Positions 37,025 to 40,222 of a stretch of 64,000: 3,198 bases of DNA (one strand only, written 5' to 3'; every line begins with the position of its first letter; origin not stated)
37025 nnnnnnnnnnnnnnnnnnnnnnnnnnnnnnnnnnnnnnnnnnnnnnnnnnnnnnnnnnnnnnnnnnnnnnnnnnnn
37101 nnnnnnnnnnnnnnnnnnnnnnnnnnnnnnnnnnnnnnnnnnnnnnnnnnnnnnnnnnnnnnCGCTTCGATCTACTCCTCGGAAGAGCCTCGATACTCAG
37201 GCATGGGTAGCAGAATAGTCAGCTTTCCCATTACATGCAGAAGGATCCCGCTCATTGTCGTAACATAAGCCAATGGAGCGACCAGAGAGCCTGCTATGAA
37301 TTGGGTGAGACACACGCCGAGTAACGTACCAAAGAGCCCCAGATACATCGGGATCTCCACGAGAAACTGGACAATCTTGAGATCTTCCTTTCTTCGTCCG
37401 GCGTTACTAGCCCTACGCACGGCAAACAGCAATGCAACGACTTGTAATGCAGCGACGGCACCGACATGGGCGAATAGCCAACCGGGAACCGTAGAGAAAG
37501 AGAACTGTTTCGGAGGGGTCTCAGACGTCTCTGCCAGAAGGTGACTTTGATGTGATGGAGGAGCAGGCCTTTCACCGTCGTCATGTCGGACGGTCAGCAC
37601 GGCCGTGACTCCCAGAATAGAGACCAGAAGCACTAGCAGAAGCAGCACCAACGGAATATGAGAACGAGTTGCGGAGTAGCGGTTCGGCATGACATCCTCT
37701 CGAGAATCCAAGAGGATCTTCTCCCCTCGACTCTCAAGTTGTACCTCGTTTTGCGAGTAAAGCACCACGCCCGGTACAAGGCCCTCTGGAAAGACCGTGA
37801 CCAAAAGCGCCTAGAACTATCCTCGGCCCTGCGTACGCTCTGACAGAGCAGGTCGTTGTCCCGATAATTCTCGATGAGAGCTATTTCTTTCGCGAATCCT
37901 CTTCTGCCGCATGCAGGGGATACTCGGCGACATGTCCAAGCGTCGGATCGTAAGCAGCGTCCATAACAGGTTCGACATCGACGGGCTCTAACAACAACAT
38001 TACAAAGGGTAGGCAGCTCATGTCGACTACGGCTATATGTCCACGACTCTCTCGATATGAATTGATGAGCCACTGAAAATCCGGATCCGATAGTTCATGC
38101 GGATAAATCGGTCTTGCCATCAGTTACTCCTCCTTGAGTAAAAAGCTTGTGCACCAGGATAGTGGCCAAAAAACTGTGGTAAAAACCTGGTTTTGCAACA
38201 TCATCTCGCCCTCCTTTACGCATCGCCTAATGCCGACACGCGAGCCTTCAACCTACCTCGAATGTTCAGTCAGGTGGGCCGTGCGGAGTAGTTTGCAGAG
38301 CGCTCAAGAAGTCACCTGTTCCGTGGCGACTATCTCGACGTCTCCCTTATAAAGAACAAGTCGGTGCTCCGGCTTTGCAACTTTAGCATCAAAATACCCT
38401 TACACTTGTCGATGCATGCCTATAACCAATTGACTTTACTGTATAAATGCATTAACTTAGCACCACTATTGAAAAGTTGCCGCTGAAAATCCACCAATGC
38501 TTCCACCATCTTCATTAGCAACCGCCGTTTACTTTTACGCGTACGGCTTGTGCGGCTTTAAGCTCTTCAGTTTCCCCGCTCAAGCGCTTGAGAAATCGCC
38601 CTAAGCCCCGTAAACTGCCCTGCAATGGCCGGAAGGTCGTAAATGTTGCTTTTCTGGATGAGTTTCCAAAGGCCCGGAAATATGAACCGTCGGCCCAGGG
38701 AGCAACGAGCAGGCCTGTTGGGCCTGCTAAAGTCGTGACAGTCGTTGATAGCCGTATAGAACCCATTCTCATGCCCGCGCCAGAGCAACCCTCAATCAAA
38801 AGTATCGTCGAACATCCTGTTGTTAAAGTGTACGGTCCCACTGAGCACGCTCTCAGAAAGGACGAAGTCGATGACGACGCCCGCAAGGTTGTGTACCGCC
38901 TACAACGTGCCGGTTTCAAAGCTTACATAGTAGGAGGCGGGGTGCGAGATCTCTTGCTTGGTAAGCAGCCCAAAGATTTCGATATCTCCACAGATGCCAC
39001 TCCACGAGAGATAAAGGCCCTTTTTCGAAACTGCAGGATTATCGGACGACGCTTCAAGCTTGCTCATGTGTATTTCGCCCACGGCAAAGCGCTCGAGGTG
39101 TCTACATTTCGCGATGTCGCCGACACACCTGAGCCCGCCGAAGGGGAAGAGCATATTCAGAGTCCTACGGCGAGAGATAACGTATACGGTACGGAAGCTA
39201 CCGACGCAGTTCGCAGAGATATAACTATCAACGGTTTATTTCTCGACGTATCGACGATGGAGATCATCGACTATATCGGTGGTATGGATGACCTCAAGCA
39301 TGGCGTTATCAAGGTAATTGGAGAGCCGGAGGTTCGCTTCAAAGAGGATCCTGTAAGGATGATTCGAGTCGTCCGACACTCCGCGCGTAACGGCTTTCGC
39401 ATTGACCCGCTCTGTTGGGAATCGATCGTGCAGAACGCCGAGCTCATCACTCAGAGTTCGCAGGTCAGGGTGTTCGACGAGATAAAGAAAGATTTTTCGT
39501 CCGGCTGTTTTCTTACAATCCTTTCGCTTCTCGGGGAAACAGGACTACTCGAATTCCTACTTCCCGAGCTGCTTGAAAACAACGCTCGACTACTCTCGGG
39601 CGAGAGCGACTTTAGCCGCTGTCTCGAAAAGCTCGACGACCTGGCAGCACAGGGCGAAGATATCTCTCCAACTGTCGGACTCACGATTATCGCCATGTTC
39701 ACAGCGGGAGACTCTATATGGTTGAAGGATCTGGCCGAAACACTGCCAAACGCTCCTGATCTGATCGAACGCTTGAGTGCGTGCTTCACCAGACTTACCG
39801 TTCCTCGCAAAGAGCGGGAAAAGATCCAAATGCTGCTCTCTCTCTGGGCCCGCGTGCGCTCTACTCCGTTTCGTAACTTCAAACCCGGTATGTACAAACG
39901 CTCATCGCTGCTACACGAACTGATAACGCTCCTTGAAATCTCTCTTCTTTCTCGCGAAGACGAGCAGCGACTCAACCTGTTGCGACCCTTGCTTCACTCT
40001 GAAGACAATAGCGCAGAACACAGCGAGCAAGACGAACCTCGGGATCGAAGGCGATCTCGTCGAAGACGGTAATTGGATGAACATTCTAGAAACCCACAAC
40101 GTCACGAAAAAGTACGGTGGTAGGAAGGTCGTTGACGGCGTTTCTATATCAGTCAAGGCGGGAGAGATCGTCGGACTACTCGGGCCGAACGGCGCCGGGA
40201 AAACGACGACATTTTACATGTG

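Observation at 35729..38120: Candidate non-canonical stator-type module: minimal MotA/ExbB-like channel plus an Asp-TM protein with a long coiled coil and a dead protease-like head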

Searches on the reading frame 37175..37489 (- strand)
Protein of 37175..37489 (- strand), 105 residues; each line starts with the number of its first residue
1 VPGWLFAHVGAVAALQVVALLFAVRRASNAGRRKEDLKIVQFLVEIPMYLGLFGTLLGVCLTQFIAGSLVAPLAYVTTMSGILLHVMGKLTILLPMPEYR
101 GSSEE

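Call 46: search_protein_representatives(alignment_id=A4)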
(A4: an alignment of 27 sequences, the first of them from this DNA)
Query: 27 sequences, 105 profile positions. Proteins with E-value up to 0.001 (for the whole library): 40; up to 1e-10: 37; up to 1e-30: 31. The best 40 are listed.
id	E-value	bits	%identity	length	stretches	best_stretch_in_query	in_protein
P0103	2.5e-43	162.7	-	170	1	1-101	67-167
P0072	2.8e-43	162.5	-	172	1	1-101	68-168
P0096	6.1e-42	158.2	-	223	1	1-100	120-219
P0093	1.3e-40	154.0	-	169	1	1-100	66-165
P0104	2.2e-40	153.2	-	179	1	1-103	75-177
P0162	4.1e-40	152.3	-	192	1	1-101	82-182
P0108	8.5e-40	151.3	-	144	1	1-100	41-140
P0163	2.5e-39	149.8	-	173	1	1-100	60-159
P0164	2.0e-37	143.7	-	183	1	1-100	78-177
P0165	2.6e-37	143.3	-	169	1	1-100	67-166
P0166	3.9e-37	142.7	-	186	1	2-98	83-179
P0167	4.2e-37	142.6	-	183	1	1-100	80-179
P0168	5.6e-37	142.2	-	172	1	1-98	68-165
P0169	6.3e-37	142.1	-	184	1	2-101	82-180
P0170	1.2e-36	141.2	-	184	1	2-102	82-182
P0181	4.6e-33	129.7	-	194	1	1-100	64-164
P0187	3.9e-28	113.8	-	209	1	2-90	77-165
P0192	4.0e-11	59.2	-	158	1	1-103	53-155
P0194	5.5e-04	36.2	-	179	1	13-101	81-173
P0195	6.4e-04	36.0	-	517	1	4-93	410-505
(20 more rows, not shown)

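Call 47: search_protein_families(library=pfam, proteins=[P0192, P0194, P0195, P0187, P0181], max_evalue=1)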
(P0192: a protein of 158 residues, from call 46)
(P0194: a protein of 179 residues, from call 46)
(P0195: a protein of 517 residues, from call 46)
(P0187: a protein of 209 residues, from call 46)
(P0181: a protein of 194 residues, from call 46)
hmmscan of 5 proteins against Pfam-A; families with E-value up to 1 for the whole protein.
P0192 (158 aa): 1 family
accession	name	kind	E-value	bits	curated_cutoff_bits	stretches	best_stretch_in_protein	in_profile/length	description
PF09534.15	Trp_oprn_chp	-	0.32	11.3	29.6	1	6-76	67-138/180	Tryptophan-associated transmembrane protein (Trp_oprn_chp)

P0194 (179 aa): 5 families
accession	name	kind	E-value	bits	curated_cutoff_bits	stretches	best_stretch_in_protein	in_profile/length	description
PF11027.13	DUF2615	-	0.011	16.2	23.4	1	41-104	25-88/104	Protein of unknown function (DUF2615)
PF11368.13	DUF3169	-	0.019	15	31.6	1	74-156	58-141/250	Protein of unknown function (DUF3169)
PF01618.21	MotA_ExbB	-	0.052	13.8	22.9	0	122-140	58-76/127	MotA/TolQ/ExbB proton channel family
PF14242.11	DUF4342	-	0.12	12.9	25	1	101-136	25-60/81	Domain of unknown function (DUF4342)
PF13664.11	DUF4149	-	1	10.1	24.6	1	120-174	39-98/102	Domain of unknown function (DUF4149)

P0195 (517 aa): 0 families

P0187 (209 aa): 8 families
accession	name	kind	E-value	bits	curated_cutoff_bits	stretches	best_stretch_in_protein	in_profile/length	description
PF07719.23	TPR_2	-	2e-05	24.8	27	1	169-198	4-33/34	Tetratricopeptide repeat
PF13424.12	TPR_12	-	0.0019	18.8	30.1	1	168-196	5-33/77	Tetratricopeptide repeat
PF00515.34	TPR_1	-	0.0035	17.5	27.8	1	169-198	4-33/34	Tetratricopeptide repeat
PF20990.2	DUF2207_C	-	0.0053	16.9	33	1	96-187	163-211/247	Predicted membrane protein (DUF2207) C-terminal domain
PF13181.12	TPR_8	-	0.0057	17.2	25.7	1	169-198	4-33/34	Tetratricopeptide repeat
PF13432.12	TPR_16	-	0.026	15.4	32.7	0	178-198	9-29/65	Tetratricopeptide repeat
PF13176.12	TPR_7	-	0.092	13.3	27.9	1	175-199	8-32/36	Tetratricopeptide repeat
PF13428.12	TPR_14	-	0.1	13.8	23.5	1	169-198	4-33/44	Tetratricopeptide repeat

P0181 (194 aa): 4 families
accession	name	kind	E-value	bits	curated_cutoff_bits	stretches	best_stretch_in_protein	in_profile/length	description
PF20130.4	DUF6520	-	0.01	16.6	25.4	0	11-34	9-35/83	Family of unknown function (DUF6520)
PF09083.16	DUF1923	-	0.049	13.8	25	1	168-194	32-59/64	Domain of unknown function (DUF1923)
PF03929.21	PepSY_TM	-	0.069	13.4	28.8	0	4-60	7-64/295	PepSY-associated TM region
PF20990.2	DUF2207_C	-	0.62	10.2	33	0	8-96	141-195/247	Predicted membrane protein (DUF2207) C-terminal domain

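Call 72: find_encoding_contigs(protein=P0194, flank=5000, max_places=3)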
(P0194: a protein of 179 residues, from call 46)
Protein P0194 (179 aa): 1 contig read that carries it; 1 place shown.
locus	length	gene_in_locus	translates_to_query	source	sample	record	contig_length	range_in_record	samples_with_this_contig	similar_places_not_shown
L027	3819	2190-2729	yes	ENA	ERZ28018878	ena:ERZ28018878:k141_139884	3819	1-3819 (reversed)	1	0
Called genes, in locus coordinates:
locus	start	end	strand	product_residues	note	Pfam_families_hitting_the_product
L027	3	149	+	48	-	?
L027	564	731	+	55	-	-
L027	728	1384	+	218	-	PF14014:DUF4230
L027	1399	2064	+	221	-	PF14014:DUF4230 (weak)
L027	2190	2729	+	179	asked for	-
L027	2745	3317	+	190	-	-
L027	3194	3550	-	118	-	-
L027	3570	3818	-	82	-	?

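Call 73: find_encoding_contigs(protein=P0192, flank=5000, max_places=3)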
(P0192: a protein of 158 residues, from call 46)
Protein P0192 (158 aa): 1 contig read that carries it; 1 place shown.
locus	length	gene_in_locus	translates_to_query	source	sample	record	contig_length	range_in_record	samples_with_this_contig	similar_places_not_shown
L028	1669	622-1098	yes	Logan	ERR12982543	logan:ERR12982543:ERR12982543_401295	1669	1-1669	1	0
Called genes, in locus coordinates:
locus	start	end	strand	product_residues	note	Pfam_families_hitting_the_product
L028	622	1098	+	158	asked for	-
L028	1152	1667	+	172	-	?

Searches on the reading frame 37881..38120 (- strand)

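Call 3: search_protein_families(library=pfam, proteins=[window:37881-38120:-], max_evalue=1)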
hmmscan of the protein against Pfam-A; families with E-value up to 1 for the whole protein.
window:37881-38120:- (79 aa): 1 family
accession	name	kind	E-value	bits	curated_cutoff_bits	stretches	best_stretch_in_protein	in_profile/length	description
PF25635.1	SPV1_VP10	-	0.21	11.7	27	1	18-60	115-156/187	Sulfolobus polyhedral virus 1 capsid protein VP10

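Call 4: search_protein_families(library=ncbifam, proteins=[window:37881-38120:-], max_evalue=1)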
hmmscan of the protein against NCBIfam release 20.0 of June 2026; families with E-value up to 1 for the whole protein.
window:37881-38120:- (79 aa): 0 families

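Call 74: search_protein_families(library=padloc, proteins=[window:37881-38120:-], max_evalue=1)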
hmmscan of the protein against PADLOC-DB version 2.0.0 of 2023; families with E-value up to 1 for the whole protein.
window:37881-38120:- (79 aa): 0 families

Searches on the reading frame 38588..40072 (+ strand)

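Call 3: search_protein_families(library=pfam, proteins=[window:38588-40072:+], max_evalue=1)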
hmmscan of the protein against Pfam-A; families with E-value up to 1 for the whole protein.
window:38588-40072:+ (494 aa): 3 families
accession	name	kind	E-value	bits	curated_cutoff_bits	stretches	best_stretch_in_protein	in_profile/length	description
PF01743.26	PolyA_pol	-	9.3e-33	113.7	23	1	112-241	1-125/126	Poly A polymerase head domain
PF12627.12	PolyA_pol_RNAbd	-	2.7e-14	53.1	22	1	269-328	1-60/64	Probable RNA and SrmB- binding site of polymerase A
PF09970.15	DUF2204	-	0.2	11.7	20.3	1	97-132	4-39/181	Nucleotidyl transferase of unknown function (DUF2204)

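Call 4: search_protein_families(library=ncbifam, proteins=[window:38588-40072:+], max_evalue=1)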
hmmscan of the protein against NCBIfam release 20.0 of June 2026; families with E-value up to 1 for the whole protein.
window:38588-40072:+ (494 aa): 11 families
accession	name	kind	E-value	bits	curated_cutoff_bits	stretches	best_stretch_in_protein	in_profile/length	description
TIGR01942.1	pcnB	subfamily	3.6e-90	302.8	305.65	1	81-494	1-418/425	polynucleotide adenylyltransferase PcnB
NF008634.1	PRK11623.1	equivalog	1.2e-72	244.9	702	1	75-333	26-288/469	polynucleotide adenylyltransferase PcnB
NF009814.0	PRK13299.1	equivalog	9.2e-46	156.6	290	1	96-336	7-236/396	CCA tRNA nucleotidyltransferase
TIGR02692.1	tRNA_CCA_actino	equivalog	1.2e-33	116.5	438.8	1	94-329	12-244/466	CCA tRNA nucleotidyltransferase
NF008137.0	PRK10885.1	equivalog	2e-18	66.4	451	1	111-328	2-210/409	multifunctional CCA addition/repair protein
NF041569.1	A-tRNAntase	equivalog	2.7e-15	55.7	1440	1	111-330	481-697/880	A-adding tRNA nucleotidyltransferase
NF009813.0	PRK13298.1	equivalog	2.5e-14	53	606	1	111-328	2-210/417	tRNA CCA-pyrophosphorylase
NF009812.0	PRK13297.1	equivalog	3.4e-14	52.8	624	1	108-333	10-224/364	tRNA CCA-pyrophosphorylase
NF009811.0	PRK13296.1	equivalog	6.4e-10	38.4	469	1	111-267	2-144/360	CCA tRNA nucleotidyltransferase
NF003467.0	PRK05092.1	equivalog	0.00073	17.4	959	1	247-299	402-459/940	[protein-PII] uridylyltransferase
TIGR01693.1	UTase_glnD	equivalog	0.16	10.2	519.4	1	249-327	330-411/850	[protein-PII] uridylyltransferase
